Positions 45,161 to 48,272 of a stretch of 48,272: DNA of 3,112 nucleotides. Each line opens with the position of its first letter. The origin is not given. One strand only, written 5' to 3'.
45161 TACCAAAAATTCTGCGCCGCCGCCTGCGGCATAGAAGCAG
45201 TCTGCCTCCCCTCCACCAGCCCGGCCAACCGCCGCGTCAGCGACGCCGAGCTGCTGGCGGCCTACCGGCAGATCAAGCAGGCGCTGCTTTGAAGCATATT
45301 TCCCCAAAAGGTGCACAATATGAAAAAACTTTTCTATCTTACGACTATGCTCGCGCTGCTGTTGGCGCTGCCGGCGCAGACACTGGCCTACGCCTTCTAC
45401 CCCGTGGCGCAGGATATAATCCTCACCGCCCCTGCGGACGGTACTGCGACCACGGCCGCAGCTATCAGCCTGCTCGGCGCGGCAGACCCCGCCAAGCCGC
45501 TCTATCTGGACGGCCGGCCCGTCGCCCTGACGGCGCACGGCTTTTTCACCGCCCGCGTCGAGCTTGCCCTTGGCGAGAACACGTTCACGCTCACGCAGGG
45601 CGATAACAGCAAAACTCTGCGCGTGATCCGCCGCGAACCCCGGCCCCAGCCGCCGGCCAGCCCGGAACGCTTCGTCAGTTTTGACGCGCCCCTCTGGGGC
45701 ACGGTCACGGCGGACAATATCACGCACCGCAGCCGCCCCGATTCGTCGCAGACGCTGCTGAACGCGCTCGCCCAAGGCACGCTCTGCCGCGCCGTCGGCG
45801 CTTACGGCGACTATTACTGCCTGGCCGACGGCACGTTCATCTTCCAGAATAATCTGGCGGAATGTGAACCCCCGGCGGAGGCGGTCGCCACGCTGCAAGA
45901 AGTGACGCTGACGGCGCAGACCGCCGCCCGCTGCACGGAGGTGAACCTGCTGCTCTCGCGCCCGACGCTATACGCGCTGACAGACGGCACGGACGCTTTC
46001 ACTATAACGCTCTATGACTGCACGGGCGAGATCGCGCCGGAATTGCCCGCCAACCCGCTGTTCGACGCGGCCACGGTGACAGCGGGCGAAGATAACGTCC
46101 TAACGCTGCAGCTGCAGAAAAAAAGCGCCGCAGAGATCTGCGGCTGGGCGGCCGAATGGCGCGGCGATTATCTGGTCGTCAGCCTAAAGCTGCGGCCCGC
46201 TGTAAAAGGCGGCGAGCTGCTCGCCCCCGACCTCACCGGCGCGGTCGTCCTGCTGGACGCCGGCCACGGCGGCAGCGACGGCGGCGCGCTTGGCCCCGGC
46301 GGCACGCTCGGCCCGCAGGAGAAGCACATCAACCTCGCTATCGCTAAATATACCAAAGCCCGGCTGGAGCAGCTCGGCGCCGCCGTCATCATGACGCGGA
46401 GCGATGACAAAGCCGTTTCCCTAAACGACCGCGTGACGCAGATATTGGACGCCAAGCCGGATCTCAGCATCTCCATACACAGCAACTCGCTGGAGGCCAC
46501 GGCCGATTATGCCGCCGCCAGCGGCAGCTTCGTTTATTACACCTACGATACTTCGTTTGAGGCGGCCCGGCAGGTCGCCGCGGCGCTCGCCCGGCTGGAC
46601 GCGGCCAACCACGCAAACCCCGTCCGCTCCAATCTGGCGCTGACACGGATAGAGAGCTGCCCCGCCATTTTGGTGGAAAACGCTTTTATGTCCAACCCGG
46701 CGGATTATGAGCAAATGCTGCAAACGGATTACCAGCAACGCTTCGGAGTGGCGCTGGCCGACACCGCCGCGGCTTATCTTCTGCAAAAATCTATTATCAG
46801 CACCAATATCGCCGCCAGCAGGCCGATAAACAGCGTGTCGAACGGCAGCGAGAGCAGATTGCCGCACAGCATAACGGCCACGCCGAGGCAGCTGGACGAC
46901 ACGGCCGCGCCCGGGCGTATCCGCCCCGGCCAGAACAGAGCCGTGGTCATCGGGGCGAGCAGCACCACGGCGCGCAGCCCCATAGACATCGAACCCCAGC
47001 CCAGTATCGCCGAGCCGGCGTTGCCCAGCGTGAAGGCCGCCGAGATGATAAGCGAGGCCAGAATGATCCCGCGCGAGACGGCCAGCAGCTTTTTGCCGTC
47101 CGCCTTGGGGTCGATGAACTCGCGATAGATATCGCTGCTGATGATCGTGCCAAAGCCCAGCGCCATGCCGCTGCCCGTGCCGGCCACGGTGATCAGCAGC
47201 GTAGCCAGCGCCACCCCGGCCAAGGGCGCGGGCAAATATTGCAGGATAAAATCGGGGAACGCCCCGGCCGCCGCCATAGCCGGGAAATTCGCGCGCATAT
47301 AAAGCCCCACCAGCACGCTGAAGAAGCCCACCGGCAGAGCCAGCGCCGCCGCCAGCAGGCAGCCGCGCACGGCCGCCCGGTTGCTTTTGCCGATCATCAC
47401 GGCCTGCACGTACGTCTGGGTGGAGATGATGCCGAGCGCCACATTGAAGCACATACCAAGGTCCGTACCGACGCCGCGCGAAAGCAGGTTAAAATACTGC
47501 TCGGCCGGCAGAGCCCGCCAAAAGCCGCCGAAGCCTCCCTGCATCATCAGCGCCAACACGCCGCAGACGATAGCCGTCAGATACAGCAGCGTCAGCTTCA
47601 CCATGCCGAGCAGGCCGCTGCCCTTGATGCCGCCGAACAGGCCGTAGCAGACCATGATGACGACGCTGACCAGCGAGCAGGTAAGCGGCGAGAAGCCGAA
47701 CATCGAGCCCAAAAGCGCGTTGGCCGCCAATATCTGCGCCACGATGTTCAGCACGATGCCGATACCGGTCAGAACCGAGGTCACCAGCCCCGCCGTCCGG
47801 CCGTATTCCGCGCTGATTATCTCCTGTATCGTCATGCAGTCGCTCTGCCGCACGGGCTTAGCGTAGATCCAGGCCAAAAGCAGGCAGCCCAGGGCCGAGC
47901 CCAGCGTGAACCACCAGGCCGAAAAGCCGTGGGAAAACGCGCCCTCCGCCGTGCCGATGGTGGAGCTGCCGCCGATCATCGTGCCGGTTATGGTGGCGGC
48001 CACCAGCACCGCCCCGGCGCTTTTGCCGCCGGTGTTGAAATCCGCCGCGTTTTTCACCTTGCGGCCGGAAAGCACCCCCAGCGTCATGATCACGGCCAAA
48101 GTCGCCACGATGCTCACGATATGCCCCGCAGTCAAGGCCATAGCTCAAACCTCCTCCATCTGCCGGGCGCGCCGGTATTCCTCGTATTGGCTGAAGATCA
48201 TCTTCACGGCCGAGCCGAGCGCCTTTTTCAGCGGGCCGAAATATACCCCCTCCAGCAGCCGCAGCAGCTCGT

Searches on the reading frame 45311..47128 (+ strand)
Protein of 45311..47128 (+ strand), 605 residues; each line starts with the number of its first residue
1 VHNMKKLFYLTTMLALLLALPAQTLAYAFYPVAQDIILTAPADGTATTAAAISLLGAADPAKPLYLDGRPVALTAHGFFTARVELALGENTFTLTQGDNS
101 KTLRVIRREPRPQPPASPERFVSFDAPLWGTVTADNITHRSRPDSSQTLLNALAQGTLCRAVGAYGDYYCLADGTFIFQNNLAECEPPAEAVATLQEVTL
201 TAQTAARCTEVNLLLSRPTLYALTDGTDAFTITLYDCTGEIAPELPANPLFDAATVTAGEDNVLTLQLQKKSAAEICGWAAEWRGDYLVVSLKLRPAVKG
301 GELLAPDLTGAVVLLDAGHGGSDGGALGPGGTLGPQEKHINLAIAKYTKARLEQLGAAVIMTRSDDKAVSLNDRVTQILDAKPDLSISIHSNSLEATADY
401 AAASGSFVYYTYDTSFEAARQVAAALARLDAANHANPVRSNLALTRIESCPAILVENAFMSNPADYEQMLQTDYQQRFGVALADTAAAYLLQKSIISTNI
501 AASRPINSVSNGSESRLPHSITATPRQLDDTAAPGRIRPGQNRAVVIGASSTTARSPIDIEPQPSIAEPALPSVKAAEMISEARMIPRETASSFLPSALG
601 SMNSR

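Call 62: search_protein_families(library=pfam, proteins=[window:45311-47128:+], max_evalue=0.001)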
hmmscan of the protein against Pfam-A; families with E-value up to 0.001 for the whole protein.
window:45311-47128:+ (605 aa): 2 families
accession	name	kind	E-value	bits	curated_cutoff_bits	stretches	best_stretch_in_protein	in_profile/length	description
PF01520.23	Amidase_3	-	5.9e-36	124.6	27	1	313-484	1-170/174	N-acetylmuramoyl-L-alanine amidase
PF09136.16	Glucodextran_B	-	1.7e-05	25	27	1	38-99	5-68/83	Glucodextranase, domain B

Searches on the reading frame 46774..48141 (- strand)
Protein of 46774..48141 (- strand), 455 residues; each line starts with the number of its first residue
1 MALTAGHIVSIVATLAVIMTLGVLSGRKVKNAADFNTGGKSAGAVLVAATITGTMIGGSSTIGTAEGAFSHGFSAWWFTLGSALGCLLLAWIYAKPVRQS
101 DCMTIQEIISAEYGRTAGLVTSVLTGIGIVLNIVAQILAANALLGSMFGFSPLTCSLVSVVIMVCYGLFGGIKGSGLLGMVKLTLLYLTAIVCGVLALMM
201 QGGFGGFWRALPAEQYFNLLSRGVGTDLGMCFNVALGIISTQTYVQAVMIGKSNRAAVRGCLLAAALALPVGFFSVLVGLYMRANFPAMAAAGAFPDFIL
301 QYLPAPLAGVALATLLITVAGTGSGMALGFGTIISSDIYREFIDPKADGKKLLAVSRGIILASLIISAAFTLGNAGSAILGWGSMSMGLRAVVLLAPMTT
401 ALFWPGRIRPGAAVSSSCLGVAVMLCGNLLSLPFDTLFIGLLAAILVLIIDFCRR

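Call 62: search_protein_families(library=pfam, proteins=[window:46774-48141:-], max_evalue=0.001)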
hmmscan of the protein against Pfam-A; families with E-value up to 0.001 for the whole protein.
window:46774-48141:- (455 aa): 1 family
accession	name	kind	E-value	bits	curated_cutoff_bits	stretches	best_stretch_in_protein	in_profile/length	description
PF00474.23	SSF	-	2.9e-22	79.6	22.8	1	36-414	2-401/406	Sodium:solute symporter family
